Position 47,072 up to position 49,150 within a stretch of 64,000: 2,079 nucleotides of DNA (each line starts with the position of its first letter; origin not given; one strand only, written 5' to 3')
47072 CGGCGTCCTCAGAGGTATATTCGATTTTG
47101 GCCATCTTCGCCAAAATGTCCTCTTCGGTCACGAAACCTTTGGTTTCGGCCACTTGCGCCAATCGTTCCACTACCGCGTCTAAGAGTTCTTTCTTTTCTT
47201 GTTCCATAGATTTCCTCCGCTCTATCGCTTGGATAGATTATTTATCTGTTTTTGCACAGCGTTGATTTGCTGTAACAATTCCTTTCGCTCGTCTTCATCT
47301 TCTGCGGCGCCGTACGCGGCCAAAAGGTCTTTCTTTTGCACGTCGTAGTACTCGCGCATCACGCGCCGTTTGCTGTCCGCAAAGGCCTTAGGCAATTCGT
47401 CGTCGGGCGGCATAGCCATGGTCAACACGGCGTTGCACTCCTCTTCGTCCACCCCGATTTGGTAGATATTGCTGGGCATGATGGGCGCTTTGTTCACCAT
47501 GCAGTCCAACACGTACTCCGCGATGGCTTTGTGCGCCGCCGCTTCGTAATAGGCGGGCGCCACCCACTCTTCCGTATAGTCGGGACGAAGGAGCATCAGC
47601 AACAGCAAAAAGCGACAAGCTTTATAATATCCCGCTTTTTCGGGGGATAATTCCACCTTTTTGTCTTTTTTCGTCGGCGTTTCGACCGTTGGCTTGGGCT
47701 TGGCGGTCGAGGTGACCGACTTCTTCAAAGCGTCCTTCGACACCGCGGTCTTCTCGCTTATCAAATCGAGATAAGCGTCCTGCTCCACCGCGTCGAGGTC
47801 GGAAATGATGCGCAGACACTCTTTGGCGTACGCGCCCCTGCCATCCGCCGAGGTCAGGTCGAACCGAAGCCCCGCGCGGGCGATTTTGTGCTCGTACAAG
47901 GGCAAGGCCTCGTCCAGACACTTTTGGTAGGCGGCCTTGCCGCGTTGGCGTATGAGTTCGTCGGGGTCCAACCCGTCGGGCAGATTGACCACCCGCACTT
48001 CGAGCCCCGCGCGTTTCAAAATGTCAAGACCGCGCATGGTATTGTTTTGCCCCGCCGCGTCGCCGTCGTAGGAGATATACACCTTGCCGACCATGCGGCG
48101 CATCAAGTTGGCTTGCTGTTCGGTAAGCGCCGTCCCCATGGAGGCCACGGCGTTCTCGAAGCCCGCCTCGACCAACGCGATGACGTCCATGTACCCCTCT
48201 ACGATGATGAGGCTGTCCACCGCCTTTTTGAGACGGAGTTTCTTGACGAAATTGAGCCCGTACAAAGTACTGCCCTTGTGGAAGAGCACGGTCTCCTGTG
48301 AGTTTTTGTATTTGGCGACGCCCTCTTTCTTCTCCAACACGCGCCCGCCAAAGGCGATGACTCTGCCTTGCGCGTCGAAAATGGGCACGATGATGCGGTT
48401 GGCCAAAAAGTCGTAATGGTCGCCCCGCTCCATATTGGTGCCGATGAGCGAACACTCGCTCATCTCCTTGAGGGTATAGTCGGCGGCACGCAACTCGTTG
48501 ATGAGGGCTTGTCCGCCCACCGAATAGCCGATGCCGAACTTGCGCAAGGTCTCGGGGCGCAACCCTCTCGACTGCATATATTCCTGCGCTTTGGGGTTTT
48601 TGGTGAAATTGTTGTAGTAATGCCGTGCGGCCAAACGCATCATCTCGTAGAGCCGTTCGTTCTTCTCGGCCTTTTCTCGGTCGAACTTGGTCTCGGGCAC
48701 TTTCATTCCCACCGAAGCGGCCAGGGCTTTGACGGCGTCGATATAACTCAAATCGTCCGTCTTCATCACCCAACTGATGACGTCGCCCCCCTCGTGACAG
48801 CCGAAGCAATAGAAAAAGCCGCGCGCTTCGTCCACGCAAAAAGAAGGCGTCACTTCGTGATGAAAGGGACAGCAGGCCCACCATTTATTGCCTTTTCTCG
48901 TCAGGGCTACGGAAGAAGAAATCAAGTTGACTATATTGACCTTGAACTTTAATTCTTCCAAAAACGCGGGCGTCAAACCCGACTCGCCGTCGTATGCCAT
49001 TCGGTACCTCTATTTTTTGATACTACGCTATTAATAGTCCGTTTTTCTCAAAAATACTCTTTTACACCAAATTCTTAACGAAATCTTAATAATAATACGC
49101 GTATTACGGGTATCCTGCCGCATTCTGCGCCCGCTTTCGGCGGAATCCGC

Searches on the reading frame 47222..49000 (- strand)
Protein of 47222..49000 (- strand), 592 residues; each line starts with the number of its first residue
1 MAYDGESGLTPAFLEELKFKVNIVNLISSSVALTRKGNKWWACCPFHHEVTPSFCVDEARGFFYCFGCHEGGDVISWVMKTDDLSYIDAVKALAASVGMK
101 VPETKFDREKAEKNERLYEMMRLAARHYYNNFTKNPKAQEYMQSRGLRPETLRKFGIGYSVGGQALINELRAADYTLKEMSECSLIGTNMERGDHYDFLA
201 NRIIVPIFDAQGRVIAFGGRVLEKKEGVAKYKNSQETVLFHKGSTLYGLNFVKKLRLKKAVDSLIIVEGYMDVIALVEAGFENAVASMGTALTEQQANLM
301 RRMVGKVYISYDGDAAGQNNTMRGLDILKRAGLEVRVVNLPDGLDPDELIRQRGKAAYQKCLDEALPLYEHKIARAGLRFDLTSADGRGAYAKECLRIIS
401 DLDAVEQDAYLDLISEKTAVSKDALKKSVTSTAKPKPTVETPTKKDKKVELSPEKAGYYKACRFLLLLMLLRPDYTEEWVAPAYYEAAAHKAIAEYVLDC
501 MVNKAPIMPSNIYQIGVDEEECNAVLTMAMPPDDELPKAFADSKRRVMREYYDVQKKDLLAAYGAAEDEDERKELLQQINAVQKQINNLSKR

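Call 66: search_protein_families(library=pfam, proteins=[window:47222-49000:-], max_evalue=0.0001)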
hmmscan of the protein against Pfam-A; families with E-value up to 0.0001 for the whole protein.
window:47222-49000:- (592 aa): 7 families
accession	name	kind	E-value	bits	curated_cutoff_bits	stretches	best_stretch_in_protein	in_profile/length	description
PF01807.25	Zn_ribbon_DnaG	-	4.8e-33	113.3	24.9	1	12-104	4-96/98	CHC2 zinc finger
PF08275.17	DNAG_N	-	4.6e-32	111.2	26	1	128-251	2-126/128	DNA primase catalytic core, N-terminal domain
PF13155.12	Toprim_2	-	1.6e-24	86.5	22.1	1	265-350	1-88/88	Toprim-like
PF13662.12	Toprim_4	-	3.4e-18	66.1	25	1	263-338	2-84/85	Toprim domain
PF01751.28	Toprim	-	1.3e-13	51.3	23.1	1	264-339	2-95/96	Toprim domain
PF10410.14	DnaB_bind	-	2.4e-09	37.7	20.6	1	370-423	2-56/56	DnaB-helicase binding domain of primase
PF13362.12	Toprim_3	-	4.9e-09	36.9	27.2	1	264-355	2-94/95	Toprim domain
